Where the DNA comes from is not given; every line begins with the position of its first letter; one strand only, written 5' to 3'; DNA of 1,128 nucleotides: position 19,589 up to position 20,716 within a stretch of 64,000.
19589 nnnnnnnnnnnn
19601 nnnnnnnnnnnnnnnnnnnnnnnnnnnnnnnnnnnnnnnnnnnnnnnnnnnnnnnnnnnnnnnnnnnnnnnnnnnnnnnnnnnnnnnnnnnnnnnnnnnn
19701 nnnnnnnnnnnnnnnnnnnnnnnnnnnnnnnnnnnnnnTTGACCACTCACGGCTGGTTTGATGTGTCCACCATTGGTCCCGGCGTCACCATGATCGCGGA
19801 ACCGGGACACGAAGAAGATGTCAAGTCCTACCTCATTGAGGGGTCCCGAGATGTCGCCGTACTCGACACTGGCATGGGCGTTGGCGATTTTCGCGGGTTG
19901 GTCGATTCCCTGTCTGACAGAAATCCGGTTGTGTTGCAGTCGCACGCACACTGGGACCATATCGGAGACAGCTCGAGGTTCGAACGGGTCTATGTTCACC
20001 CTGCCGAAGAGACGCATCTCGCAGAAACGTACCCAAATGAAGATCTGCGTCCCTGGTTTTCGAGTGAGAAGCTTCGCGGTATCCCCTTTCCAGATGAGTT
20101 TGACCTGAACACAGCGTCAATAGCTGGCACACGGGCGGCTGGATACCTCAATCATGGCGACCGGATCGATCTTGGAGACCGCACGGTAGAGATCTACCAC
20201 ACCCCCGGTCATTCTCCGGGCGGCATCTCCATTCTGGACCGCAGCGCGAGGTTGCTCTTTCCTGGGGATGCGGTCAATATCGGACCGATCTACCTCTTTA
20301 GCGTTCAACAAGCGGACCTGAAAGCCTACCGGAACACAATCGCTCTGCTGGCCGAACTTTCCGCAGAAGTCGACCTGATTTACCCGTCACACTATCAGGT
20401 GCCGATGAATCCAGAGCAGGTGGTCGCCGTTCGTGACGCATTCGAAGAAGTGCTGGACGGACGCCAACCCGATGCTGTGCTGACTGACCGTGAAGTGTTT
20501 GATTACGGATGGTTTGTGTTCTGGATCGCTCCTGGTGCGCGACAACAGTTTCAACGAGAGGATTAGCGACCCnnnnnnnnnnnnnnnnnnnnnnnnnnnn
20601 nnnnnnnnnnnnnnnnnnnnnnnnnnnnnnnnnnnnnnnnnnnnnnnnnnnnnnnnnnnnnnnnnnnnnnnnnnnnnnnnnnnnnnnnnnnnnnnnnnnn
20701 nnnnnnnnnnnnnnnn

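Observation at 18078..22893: Tightly coupled five-gene operon: three tandem MBL-fold paralogs, a PhzF-like isomerase and an MmgE/PrpD protein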

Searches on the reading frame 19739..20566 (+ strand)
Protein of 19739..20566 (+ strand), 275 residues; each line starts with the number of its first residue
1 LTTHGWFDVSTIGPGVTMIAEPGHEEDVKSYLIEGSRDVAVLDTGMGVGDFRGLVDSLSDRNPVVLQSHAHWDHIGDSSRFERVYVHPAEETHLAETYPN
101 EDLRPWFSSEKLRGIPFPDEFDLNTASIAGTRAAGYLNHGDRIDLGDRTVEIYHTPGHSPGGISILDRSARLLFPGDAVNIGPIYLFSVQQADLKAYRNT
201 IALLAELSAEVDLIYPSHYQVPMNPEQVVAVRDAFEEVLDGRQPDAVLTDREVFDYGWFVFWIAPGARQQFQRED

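Call 5: search_protein_families(library=pfam, proteins=[window:19739-20566:+], max_evalue=0.01)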
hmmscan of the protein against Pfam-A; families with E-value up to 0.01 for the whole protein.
window:19739-20566:+ (275 aa): 2 families
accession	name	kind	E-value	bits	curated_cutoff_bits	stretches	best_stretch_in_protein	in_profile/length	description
PF00753.33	Lactamase_B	-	1.4e-22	81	22.7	1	28-218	6-196/196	Metallo-beta-lactamase superfamily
PF12706.13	Lactamase_B_2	-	0.002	18.2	27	1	64-124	33-99/200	Beta-lactamase superfamily domain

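Call 6: search_protein_families(library=ncbifam, proteins=[window:19739-20566:+], max_evalue=0.01)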
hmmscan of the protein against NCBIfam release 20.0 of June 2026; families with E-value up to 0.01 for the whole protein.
window:19739-20566:+ (275 aa): 19 families
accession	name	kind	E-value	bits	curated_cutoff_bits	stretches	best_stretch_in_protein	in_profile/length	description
NF012229.1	bla_class_B_core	domain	4.7e-10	39.8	100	1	32-165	19-136/139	metallo-beta-lactamase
NF033105.1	bla_subclass_B3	equivalog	4.9e-10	39.1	240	1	64-211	64-207/257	subclass B3 metallo-beta-lactamase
NF047893.1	blaSAM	exception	8e-10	38.5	550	1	125-234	155-274/295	SAM family subclass B3 metallo-beta-lactamase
TIGR03413.1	GSH_gloB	equivalog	1.9e-08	34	200.8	1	136-218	85-164/248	hydroxyacylglutathione hydrolase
TIGR04559.1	SoxH_rel_PQQ_2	hypoth_equivalog_domain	2.8e-08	33.5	280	1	32-239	34-233/283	quinoprotein relay system zinc metallohydrolase 2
TIGR04558.1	SoxH_rel_PQQ_1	hypoth_equivalog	1.5e-07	30.8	300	1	33-233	39-228/285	quinoprotein relay system zinc metallohydrolase 1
NF033088.2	bla_subclass_B1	equivalog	1.3e-06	28.3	200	1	31-221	34-203/217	subclass B1 metallo-beta-lactamase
NF012140.0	blaBJP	exception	8.1e-06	24.8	600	1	64-164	96-183/294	BJP family subclass B3 metallo-beta-lactamase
NF045699.1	AHLLactAiiA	equivalog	2.2e-05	23.8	375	0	149-166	160-177/251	quorum-quenching N-acyl homoserine lactonase AiiA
NF045700.1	AHLLactAttM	equivalog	5.2e-05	22.9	390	1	64-168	96-188/257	AttM family quorum-quenching N-acyl homoserine lactonase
NF040644.1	blaPAM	exception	0.00041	19.6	615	0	137-165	158-186/287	PAM family subclass B3 metallo-beta-lactamase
NF047925.1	pyridox_lacton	equivalog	0.0012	18.7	325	0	64-178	91-208/268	4-pyridoxolactonase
NF033184.1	B3_Acin_new1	exception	0.0031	16.7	580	0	56-81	83-107/283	putative subclass B3 metallo-beta-lactamase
NF000287.1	SMB1_fam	exception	0.0034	16.8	400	0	64-168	85-178/280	SMB-1 family subclass B3 metallo-beta-lactamase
NF040470.1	blaEAM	exception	0.0044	16.1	660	0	137-172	185-220/318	EAM family subclass B3 metallo-beta-lactamase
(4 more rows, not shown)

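Call 8: search_solved_structures(query=window:19739-20566:+, max_evalue=0.001, show_alignments=1)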
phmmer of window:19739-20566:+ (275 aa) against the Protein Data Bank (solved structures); distinct sequences matched with E-value up to 0.001: 16.
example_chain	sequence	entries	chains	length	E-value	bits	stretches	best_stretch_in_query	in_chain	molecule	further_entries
2xf4_A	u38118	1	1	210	1.1e-10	44.8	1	34-184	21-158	HYDROXYACYLGLUTATHIONE HYDROLASE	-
6mfi_A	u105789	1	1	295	7.3e-10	42.1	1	54-239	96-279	Metallo-beta-lactamase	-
7ev5_A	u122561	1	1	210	1.5e-08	37.8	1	37-201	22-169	Lactamase_B domain-containing protein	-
2zwr_A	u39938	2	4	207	1.2e-06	31.6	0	151-218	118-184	Metallo-beta-lactamase superfamily protein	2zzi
5ve4_A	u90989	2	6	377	1e-05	28.5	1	130-218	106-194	BpPRF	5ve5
5ve3_B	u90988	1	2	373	1e-05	28.5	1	130-218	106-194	BpPRF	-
2zo4_A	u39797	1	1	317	1.3e-05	28.2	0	24-88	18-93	Metallo-beta-lactamase family protein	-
7l0b_A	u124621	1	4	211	1.7e-05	27.8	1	27-168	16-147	Hydroxyacylglutathione hydrolase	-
4ad9_A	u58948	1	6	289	2.5e-05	27.2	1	132-229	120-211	BETA-LACTAMASE-LIKE PROTEIN 2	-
5wcm_A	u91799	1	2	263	3.2e-05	26.9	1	28-163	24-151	Blr6230 protein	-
9rhq_A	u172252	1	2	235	3.3e-05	26.8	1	129-218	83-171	Metallo-beta-lactamase family protein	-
2gmn_A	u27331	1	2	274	3.6e-05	26.7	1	28-163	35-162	Metallo-beta-lactamase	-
3lvz_A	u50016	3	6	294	4.5e-05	26.4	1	28-163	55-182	Blr6230 protein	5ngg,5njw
2gcu_A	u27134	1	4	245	0.00017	24.5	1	127-218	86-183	Putative hydroxyacylglutathione hydrolase 3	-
6e0s_A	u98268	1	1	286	0.00021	24.2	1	63-169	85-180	MEM-A1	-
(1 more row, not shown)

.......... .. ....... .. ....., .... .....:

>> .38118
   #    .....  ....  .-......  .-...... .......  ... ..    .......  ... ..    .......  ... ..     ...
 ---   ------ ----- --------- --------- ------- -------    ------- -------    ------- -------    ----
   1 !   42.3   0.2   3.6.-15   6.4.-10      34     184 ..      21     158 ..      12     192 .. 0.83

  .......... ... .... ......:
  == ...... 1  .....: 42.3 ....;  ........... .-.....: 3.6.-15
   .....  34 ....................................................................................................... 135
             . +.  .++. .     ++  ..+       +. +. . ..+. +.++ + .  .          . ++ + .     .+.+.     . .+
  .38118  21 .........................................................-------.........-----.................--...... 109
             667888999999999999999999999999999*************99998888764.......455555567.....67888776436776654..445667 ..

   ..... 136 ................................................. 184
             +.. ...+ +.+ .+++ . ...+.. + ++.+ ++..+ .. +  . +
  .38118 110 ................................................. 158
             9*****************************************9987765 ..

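Call 12: find_homologous_proteins(query=window:19739-20566:+)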
Query window:19739-20566:+ (275 aa): 824 proteins with E <= 0.001 among 2029 candidates; the best 120 are listed.
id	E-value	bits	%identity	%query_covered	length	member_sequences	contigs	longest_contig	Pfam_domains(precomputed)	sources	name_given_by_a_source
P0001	2.3e-185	633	100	100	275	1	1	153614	PF00753.34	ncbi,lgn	-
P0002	7.8e-120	418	68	99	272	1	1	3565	PF00753.34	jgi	jgi:glyoxylase-like metal-dependent hydrolase (beta-lactamase superfamily II)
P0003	8.4e-120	418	66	99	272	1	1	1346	PF00753.34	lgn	-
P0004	1.6e-116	407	66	99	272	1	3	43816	PF00753.34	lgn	-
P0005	7.2e-116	405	66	97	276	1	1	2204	PF00753.34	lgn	-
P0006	3.1e-114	399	66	97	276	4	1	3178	PF00753.34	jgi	jgi:glyoxylase-like metal-dependent hydrolase (beta-lactamase superfamily II)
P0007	7.3e-114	398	63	99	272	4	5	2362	PF19583.6,PF00753.34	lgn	-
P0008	5.3e-113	395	64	98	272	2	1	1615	PF00753.34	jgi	-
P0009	6.6e-113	395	63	100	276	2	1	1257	PF00753.34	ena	-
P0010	1.4e-111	391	63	99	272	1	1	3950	PF00753.34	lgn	-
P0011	6.1e-111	389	63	99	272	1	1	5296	PF00753.34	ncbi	-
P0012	1.1e-110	388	63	99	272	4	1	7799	PF00753.34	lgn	-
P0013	1.1e-110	388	62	99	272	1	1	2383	PF00753.34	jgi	jgi:glyoxylase-like metal-dependent hydrolase (beta-lactamase superfamily II)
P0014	8.2e-110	385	64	100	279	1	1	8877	PF00753.34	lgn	-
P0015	1.5e-109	384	63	97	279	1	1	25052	PF00753.34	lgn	-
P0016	2.0e-109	384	64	98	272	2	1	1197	PF00753.34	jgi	jgi:glyoxylase-like metal-dependent hydrolase (beta-lactamase superfamily II)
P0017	4.7e-109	382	62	99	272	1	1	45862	PF00753.34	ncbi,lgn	ncbi:MBL fold metallo-hydrolase [soil metagenome]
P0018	7.1e-109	382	63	99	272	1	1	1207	PF00753.34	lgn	-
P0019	9.1e-109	381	63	99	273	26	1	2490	PF00753.34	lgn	-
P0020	8.0e-108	378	62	99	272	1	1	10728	PF00753.34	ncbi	-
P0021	7.2e-106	372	61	99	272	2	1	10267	PF00753.34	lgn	-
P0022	3.7e-104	366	60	99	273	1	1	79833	PF00753.34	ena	-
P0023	2.2e-103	364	59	97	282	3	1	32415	PF00753.34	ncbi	ncbi:MAG: MBL fold metallo-hydrolase [Thermomicrobiales bacterium]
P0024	3.5e-100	353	59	96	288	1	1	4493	PF00753.34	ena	-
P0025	7.8e-99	349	58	99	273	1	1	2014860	PF00753.34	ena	-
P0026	2.9e-98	347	58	97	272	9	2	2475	PF00753.34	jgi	jgi:glyoxylase-like metal-dependent hydrolase (beta-lactamase superfamily II)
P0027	3.3e-98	347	59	98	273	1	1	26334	PF00753.34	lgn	-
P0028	3.5e-98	347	59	97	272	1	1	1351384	PF00753.34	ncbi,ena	-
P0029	4.0e-98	347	56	99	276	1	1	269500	PF00753.34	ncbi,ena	-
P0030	1.0e-97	345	57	98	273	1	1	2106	PF00753.34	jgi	jgi:glyoxylase-like metal-dependent hydrolase (beta-lactamase superfamily II)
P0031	1.6e-97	345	58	97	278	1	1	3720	PF00753.34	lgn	-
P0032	2.9e-97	344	56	100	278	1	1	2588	PF00753.34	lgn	-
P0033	4.5e-97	343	57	98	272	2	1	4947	PF00753.34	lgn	-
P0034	1.1e-96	342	58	97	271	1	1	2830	PF00753.34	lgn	-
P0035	1.5e-96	341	56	97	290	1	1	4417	PF00753.34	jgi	jgi:glyoxylase-like metal-dependent hydrolase (beta-lactamase superfamily II)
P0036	3.1e-96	340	56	97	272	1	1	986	PF00753.34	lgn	-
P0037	3.3e-96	340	58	99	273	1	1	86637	PF00753.34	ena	-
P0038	4.0e-96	340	59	97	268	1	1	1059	PF00753.34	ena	-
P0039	5.6e-96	340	57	97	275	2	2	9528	PF00753.34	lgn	-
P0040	7.5e-96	339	59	97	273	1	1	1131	PF00753.34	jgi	jgi:glyoxylase-like metal-dependent hydrolase (beta-lactamase superfamily II)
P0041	8.3e-96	339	58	97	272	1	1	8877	PF00753.34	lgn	-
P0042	5.0e-95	336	58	97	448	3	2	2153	PF12867.13,PF08020.17,PF00753.34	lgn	-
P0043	6.2e-95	336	58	97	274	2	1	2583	PF00753.34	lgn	-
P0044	7.5e-95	336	58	97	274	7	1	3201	PF00753.34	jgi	jgi:glyoxylase-like metal-dependent hydrolase (beta-lactamase superfamily II)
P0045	8.8e-95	336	57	97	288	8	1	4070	PF00753.34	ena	-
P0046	9.5e-95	335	58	97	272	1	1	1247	PF00753.34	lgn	-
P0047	1.1e-94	335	56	98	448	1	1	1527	PF12867.13,PF08020.17,PF00753.34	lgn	-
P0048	4.3e-94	333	58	96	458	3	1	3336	PF12867.13,PF08020.17,PF11716.14,PF00753.34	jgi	jgi:glyoxylase-like metal-dependent hydrolase (beta-lactamase superfamily II)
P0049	4.8e-94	333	58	95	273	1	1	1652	PF00753.34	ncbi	-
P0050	7.2e-94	333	58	97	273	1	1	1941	PF00753.34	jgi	jgi:glyoxylase-like metal-dependent hydrolase (beta-lactamase superfamily II)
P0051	7.4e-94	333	58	97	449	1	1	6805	PF12867.13,PF08020.17,PF00753.34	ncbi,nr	ncbi:MAG TPA: DinB family protein [Thermomicrobiales bacterium]|nr:DinB family protein [Thermomicrob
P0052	7.8e-94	332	57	96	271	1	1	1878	PF00753.34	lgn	-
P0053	9.5e-94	332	59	95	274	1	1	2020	PF00753.34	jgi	jgi:glyoxylase-like metal-dependent hydrolase (beta-lactamase superfamily II)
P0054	3.5e-93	330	57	97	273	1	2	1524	PF00753.34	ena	-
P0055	3.8e-93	330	55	97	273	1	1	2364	PF00753.34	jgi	jgi:glyoxylase-like metal-dependent hydrolase (beta-lactamase superfamily II)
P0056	4.6e-93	330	57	97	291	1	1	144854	PF00753.34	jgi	jgi:glyoxylase-like metal-dependent hydrolase (beta-lactamase superfamily II)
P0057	5.4e-93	330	57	97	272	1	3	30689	PF00753.34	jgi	jgi:glyoxylase-like metal-dependent hydrolase (beta-lactamase superfamily II)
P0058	1.1e-92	329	54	99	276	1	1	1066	PF00753.34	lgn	-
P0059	1.2e-92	329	57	97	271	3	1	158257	PF00753.34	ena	-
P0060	1.4e-92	328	55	96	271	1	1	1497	PF00753.34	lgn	-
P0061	1.9e-92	328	54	99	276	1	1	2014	PF00753.34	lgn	-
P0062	5.1e-92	327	56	97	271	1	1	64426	PF00753.34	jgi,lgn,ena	-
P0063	6.5e-92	326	57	97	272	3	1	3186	PF00753.34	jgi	jgi:glyoxylase-like metal-dependent hydrolase (beta-lactamase superfamily II)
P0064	7.0e-92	326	56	96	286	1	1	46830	PF00753.34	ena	-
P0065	7.2e-92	326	55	97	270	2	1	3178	PF00753.34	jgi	jgi:glyoxylase-like metal-dependent hydrolase (beta-lactamase superfamily II)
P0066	8.3e-92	326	56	95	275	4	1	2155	PF00753.34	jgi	jgi:glyoxylase-like metal-dependent hydrolase (beta-lactamase superfamily II)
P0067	1.9e-91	325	56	96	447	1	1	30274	PF12867.13,PF08020.17,PF00753.34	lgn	-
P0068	2.5e-91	324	56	97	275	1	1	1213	PF00753.34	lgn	-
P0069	2.7e-91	324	56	97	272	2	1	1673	PF00753.34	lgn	-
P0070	2.8e-91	324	57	95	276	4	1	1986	PF00753.34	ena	-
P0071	2.8e-91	324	57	97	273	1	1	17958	PF00753.34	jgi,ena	-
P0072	4.2e-91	324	57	95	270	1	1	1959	PF00753.34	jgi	jgi:glyoxylase-like metal-dependent hydrolase (beta-lactamase superfamily II)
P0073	5.3e-91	323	56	97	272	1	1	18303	PF00753.34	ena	-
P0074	7.1e-91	323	54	97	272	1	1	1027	PF00753.34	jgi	jgi:glyoxylase-like metal-dependent hydrolase (beta-lactamase superfamily II)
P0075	9.9e-91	322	54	96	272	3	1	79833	PF00753.34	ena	-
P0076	1.1e-90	322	57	97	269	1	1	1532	PF00753.34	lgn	-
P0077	2.3e-90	321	55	97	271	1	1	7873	PF00753.34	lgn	-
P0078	3.9e-90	320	55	97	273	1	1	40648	PF00753.34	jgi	jgi:glyoxylase-like metal-dependent hydrolase (beta-lactamase superfamily II)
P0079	6.6e-90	320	56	97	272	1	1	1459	PF00753.34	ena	-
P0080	6.6e-90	320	55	95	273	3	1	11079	PF00753.34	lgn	-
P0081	1.1e-89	319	55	97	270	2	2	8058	PF00753.34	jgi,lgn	jgi:glyoxylase-like metal-dependent hydrolase (beta-lactamase superfamily II)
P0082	1.4e-89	319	56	96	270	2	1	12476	PF00753.34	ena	-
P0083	1.7e-89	318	57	96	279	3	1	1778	PF00753.34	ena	-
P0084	2.2e-89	318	55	97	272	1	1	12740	PF00753.34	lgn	-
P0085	2.2e-89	318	54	95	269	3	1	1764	PF00753.34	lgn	-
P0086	3.6e-89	317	53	97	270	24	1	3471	PF00753.34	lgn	-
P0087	3.9e-89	317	55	95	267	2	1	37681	PF00753.34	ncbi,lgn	-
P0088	4.1e-89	317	55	96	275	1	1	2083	PF00753.34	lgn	-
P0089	6.0e-89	316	54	97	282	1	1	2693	PF00753.34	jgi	jgi:glyoxylase-like metal-dependent hydrolase (beta-lactamase superfamily II)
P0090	9.5e-89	316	55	95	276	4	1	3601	PF00753.34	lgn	-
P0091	1.2e-88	315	56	95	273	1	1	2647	PF00753.34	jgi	jgi:glyoxylase-like metal-dependent hydrolase (beta-lactamase superfamily II)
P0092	1.9e-88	315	53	97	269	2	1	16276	PF00753.34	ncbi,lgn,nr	ncbi:MAG: hypothetical protein DCC58_04450 [Chloroflexi bacterium]|nr:MAG: hypothetical protein DCC5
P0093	3.3e-88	314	52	97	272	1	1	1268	PF00753.34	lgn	-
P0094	3.4e-88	314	55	95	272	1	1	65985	PF00753.34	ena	-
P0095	3.9e-88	314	53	97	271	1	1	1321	PF00753.34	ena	-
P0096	6.1e-88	313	54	96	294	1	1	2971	PF00753.34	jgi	jgi:glyoxylase-like metal-dependent hydrolase (beta-lactamase superfamily II)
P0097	6.5e-88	313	55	97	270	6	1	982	PF00753.34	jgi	jgi:glyoxylase-like metal-dependent hydrolase (beta-lactamase superfamily II)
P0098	7.1e-88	313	54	99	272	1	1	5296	PF00753.34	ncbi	-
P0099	9.2e-88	313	56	96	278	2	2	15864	PF00753.34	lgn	-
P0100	9.8e-88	312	53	97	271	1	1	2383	PF00753.34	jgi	jgi:glyoxylase-like metal-dependent hydrolase (beta-lactamase superfamily II)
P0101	1.1e-87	312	54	95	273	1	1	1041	PF00753.34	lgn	-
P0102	3.1e-87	311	55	95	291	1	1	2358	PF00753.34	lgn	-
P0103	3.2e-87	311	57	95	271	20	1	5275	PF00753.34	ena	-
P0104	7.3e-87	310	54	95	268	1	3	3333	PF00753.34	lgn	-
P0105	1.4e-86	309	55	96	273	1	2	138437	PF00753.34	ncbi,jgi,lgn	-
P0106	4.2e-86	307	55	95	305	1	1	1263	PF00753.34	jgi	jgi:glyoxylase-like metal-dependent hydrolase (beta-lactamase superfamily II)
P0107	4.6e-86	307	55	96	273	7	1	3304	PF00753.34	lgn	-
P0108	4.9e-86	307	53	97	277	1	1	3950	PF00753.34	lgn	-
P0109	5.2e-86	307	56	97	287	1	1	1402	PF00753.34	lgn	-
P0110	6.0e-86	307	58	91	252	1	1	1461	PF00753.34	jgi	-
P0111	6.8e-86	306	53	97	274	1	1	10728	PF00753.34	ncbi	-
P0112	7.0e-86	306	57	91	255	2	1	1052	PF00753.34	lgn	-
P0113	1.4e-85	305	53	97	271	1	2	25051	PF00753.34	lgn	-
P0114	1.6e-85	305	54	95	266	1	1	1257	PF00753.34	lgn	-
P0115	2.0e-85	305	55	97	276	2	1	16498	PF00753.34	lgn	-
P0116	4.8e-85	304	53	97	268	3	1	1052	PF00753.34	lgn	-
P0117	9.1e-85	303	54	96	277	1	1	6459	PF00753.34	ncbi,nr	ncbi:MAG TPA: MBL fold metallo-hydrolase [Thermomicrobiales bacterium]|nr:MBL fold metallo-hydrolase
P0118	1.4e-84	302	54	94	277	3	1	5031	PF00753.34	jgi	jgi:glyoxylase-like metal-dependent hydrolase (beta-lactamase superfamily II)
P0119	8.2e-84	300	51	97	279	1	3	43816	PF00753.34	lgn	-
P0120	2.2e-83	298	53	97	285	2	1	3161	PF00753.34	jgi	-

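Call 15: find_encoding_contigs(protein=P0004, flank=10000, max_places=3)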
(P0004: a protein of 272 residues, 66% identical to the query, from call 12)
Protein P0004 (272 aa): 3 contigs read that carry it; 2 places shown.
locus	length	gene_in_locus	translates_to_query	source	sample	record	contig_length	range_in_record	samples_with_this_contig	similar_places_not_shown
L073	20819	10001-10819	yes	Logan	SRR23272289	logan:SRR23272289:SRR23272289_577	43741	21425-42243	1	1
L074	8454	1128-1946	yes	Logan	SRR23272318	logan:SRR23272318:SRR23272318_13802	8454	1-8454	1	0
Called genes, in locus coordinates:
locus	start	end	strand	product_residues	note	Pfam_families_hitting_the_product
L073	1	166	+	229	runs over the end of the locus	PF00834:Ribul_P_3_epim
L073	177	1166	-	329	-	PF24827:AstE_AspA_cat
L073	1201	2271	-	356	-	PF05343:Peptidase_M42, PF01546:Peptidase_M20 (faint)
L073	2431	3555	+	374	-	PF13398:Peptidase_M50B, PF02163:Peptidase_M50, PF00571:CBS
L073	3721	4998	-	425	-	-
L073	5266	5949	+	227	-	PF05239:PRC (weak), PF09939:DUF2171 (weak)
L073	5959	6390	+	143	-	PF00102:Y_phosphatase (weak), PF22784:PTP-SAK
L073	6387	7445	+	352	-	PF05343:Peptidase_M42, PF04389:Peptidase_M28 (faint), PF01546:Peptidase_M20 (weak)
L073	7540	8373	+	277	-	PF00753:Lactamase_B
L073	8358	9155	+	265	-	PF00753:Lactamase_B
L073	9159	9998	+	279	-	PF00753:Lactamase_B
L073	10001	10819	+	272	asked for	PF00753:Lactamase_B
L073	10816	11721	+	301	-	PF02567:PhzC-PhzF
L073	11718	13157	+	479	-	PF03972:MmgE_PrpD_N, PF19305:MmgE_PrpD_C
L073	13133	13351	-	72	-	-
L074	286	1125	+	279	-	PF00753:Lactamase_B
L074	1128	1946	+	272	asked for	PF00753:Lactamase_B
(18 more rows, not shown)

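Call 16: find_encoding_contigs(protein=P0017, flank=10000, max_places=3)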
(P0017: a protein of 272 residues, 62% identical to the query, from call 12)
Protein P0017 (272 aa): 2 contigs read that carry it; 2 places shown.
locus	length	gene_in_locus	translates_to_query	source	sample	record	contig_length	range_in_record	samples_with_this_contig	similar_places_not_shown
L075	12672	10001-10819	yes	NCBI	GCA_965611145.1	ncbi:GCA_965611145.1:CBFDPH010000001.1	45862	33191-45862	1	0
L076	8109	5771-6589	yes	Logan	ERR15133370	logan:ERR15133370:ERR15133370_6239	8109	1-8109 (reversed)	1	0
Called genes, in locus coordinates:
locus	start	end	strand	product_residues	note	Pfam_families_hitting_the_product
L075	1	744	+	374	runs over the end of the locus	PF13398:Peptidase_M50B, PF02163:Peptidase_M50, PF00571:CBS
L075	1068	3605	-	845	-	PF09586:YfhO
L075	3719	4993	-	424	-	-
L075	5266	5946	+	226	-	PF09939:DUF2171 (faint), PF05239:PRC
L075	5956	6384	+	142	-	PF22784:PTP-SAK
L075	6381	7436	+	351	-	PF05343:Peptidase_M42, PF04389:Peptidase_M28 (faint)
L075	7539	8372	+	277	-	PF00753:Lactamase_B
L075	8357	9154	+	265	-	PF00753:Lactamase_B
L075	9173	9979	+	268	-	PF00753:Lactamase_B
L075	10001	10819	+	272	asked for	PF00753:Lactamase_B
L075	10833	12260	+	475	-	PF03972:MmgE_PrpD_N, PF19305:MmgE_PrpD_C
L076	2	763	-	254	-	?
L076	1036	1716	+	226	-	PF09939:DUF2171 (faint), PF05239:PRC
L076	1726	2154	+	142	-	PF22784:PTP-SAK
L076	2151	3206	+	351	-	PF05343:Peptidase_M42, PF04389:Peptidase_M28 (faint)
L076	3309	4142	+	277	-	PF00753:Lactamase_B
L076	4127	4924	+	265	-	PF00753:Lactamase_B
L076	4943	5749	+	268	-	PF00753:Lactamase_B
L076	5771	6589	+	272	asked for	PF00753:Lactamase_B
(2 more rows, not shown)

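Call 17: find_encoding_contigs(protein=P0022, flank=10000, max_places=3)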
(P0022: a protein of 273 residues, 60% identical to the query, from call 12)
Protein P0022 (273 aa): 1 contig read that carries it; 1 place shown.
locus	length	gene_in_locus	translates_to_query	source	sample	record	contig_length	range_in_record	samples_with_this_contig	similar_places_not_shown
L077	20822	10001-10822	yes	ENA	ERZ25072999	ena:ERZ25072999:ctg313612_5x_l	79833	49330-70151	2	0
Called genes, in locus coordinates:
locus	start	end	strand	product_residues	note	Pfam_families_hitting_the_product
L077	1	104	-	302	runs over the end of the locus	-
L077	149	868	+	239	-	PF00834:Ribul_P_3_epim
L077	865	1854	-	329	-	PF24827:AstE_AspA_cat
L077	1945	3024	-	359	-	PF05343:Peptidase_M42, PF01546:Peptidase_M20 (faint)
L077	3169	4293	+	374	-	PF13398:Peptidase_M50B, PF02163:Peptidase_M50, PF00571:CBS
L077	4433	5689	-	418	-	-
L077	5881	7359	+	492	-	PF22784:PTP-SAK (weak), PF04389:Peptidase_M28 (faint), PF05343:Peptidase_M42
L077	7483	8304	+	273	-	PF00753:Lactamase_B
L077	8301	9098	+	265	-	PF00753:Lactamase_B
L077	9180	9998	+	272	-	PF00753:Lactamase_B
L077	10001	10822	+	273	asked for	PF00753:Lactamase_B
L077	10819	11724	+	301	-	PF02567:PhzC-PhzF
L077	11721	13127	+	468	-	PF03972:MmgE_PrpD_N, PF19305:MmgE_PrpD_C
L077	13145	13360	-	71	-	-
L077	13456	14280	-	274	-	-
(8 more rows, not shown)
